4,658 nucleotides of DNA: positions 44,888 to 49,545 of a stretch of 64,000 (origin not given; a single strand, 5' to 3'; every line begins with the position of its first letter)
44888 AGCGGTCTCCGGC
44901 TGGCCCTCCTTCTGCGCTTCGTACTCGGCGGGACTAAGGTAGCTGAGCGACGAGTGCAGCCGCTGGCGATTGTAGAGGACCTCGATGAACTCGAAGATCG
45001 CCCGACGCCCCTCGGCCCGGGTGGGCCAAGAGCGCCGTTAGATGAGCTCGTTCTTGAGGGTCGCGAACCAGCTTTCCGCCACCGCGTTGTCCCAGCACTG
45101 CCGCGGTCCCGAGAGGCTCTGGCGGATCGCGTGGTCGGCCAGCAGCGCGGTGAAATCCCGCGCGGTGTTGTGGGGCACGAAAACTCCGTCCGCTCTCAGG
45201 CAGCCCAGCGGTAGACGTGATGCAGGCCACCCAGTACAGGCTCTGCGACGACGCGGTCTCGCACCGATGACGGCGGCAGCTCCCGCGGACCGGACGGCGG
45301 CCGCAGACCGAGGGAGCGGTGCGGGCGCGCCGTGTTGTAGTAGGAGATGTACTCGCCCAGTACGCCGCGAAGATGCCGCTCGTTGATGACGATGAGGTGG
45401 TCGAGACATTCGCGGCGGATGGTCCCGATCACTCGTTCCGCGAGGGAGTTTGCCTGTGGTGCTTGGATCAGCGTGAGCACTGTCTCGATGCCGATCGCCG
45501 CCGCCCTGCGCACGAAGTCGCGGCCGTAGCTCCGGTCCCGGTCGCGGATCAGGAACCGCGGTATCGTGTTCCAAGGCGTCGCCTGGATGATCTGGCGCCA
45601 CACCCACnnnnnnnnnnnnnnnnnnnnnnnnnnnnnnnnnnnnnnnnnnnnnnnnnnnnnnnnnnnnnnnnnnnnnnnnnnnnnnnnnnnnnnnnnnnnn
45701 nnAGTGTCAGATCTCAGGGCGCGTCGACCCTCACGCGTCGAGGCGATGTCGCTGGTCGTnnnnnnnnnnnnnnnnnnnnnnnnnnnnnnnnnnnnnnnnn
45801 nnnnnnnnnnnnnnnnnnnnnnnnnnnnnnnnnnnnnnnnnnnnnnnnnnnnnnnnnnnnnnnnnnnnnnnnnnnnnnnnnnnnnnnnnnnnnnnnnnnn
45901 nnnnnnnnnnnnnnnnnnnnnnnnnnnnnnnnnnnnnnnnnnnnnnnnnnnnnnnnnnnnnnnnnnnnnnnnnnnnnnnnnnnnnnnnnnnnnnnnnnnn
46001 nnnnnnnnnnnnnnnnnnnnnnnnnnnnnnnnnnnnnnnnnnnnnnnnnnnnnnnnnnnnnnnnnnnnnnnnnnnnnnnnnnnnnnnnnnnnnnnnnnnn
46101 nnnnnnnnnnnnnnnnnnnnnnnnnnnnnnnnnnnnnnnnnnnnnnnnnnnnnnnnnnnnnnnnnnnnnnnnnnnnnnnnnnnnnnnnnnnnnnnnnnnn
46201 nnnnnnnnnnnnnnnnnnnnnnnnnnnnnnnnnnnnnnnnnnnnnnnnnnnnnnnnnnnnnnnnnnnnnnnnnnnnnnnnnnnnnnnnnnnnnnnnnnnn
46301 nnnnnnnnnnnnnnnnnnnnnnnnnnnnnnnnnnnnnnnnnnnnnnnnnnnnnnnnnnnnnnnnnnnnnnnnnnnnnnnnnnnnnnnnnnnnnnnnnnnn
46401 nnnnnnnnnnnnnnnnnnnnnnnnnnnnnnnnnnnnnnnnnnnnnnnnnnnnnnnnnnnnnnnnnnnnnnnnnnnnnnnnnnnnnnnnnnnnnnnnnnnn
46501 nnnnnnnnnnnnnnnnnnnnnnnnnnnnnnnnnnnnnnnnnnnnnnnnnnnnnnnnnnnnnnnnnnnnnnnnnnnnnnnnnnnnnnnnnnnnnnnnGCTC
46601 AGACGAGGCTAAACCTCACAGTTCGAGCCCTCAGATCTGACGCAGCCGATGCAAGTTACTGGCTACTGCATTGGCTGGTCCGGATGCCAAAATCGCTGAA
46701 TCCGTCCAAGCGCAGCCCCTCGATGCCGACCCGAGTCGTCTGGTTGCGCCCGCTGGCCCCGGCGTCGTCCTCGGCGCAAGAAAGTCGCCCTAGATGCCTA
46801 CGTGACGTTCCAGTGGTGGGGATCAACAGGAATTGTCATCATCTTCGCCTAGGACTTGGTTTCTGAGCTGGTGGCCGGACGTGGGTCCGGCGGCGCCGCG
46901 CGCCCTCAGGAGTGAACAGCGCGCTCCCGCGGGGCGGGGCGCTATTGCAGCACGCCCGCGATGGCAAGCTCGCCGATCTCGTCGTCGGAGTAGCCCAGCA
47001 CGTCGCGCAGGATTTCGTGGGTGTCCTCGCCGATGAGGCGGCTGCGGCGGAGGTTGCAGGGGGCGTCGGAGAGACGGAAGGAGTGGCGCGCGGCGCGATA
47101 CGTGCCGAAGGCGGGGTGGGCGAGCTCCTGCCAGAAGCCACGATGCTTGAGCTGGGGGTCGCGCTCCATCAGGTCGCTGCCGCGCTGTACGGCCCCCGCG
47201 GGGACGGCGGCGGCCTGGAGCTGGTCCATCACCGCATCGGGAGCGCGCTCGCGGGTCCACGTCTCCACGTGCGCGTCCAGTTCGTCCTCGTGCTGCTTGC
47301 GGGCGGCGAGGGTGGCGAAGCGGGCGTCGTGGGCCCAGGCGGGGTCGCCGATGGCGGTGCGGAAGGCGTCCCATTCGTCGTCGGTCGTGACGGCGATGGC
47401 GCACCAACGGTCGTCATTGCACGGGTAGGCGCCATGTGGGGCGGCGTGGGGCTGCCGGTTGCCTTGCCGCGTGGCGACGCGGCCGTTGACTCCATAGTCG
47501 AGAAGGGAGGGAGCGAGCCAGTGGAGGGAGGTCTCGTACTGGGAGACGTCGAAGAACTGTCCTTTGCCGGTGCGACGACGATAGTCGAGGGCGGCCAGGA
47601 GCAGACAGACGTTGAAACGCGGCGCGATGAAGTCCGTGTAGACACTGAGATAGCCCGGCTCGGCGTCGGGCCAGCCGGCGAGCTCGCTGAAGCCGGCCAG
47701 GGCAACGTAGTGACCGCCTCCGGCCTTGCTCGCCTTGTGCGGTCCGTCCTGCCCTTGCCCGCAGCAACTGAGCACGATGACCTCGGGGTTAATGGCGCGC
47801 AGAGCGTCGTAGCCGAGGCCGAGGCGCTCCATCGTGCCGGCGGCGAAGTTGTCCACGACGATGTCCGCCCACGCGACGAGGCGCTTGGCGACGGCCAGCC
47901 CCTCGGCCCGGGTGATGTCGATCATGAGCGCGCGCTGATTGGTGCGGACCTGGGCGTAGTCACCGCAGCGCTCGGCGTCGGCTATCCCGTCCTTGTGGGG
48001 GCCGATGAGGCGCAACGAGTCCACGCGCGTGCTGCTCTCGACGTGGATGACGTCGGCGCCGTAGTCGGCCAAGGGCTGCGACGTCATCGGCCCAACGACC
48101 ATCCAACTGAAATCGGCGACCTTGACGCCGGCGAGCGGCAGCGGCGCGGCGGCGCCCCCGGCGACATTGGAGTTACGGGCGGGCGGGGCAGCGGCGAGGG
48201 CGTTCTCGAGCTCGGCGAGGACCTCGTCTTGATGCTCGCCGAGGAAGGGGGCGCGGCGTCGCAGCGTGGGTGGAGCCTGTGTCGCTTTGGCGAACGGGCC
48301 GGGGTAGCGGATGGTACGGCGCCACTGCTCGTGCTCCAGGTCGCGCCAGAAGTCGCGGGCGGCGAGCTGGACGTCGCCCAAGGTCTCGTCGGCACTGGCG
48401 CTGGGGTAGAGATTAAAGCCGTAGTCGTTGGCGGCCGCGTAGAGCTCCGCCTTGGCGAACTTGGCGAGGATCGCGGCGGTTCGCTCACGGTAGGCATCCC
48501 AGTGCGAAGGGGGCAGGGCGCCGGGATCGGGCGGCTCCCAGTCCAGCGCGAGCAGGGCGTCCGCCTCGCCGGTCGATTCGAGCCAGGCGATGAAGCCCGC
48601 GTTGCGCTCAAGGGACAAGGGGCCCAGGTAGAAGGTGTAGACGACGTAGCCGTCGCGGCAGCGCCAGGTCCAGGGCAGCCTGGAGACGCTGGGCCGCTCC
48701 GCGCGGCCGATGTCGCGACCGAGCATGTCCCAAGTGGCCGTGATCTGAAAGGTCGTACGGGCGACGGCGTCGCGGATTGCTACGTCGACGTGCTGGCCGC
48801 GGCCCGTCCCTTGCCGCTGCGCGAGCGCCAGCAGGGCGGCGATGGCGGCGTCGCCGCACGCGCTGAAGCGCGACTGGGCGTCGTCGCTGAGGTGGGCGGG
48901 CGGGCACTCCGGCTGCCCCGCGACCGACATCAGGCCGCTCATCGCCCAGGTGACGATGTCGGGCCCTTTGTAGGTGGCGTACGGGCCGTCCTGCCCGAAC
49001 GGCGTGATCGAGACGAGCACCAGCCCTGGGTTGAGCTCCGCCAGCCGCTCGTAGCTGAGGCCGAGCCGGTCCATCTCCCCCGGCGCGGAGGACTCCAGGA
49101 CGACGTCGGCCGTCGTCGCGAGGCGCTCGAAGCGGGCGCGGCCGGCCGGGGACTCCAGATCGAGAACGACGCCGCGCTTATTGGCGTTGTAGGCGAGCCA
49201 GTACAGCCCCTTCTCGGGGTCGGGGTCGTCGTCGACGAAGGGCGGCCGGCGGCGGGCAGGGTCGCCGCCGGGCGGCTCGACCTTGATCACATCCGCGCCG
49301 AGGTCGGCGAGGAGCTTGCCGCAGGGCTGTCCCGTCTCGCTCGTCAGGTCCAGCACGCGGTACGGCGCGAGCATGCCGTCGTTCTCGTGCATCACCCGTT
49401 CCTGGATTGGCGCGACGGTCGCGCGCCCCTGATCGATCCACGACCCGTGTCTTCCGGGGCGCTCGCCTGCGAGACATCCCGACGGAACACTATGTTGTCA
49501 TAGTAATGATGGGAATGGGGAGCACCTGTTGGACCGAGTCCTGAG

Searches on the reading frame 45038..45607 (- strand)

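Call 70: search_protein_families(library=pfam, proteins=[window:45038-45607:-], max_evalue=0.01)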
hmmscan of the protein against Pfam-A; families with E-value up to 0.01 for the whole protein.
window:45038-45607:- (189 aa): 1 family
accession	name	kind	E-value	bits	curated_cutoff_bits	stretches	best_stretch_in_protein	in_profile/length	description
PF13683.12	rve_3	-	0.0012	19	26.5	1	160-188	2-30/67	Integrase core domain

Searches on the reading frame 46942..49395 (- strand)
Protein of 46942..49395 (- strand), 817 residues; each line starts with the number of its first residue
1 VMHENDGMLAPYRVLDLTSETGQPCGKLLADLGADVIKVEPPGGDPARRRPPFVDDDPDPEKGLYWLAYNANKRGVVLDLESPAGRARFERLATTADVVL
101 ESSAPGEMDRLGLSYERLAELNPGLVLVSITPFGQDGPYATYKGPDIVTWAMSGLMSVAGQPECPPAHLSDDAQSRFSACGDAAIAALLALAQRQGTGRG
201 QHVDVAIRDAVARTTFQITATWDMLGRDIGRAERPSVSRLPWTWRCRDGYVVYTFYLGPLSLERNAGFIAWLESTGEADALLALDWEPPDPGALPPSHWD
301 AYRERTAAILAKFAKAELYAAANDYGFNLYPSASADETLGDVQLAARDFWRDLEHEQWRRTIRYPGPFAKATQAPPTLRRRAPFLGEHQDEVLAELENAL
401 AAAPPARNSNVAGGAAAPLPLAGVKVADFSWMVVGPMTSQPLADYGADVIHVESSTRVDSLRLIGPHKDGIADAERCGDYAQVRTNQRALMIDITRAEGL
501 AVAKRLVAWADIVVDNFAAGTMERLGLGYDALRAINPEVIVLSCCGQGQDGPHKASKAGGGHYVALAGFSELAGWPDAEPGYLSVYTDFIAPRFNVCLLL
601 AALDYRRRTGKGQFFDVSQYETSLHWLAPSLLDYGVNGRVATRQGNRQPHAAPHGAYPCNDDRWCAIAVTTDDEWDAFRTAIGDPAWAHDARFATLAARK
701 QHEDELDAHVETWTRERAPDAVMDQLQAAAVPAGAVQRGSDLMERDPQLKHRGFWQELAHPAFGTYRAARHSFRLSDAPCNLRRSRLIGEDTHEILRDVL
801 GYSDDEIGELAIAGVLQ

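Call 64: search_protein_families(library=pfam, proteins=[window:46942-49395:-])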
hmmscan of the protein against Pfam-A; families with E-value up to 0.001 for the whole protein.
window:46942-49395:- (817 aa): 1 family
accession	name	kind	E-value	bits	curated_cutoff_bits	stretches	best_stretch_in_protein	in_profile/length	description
PF02515.22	CoA_transf_3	-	2.7e-175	583.2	23.3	2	421-785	1-358/366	CoA-transferase family III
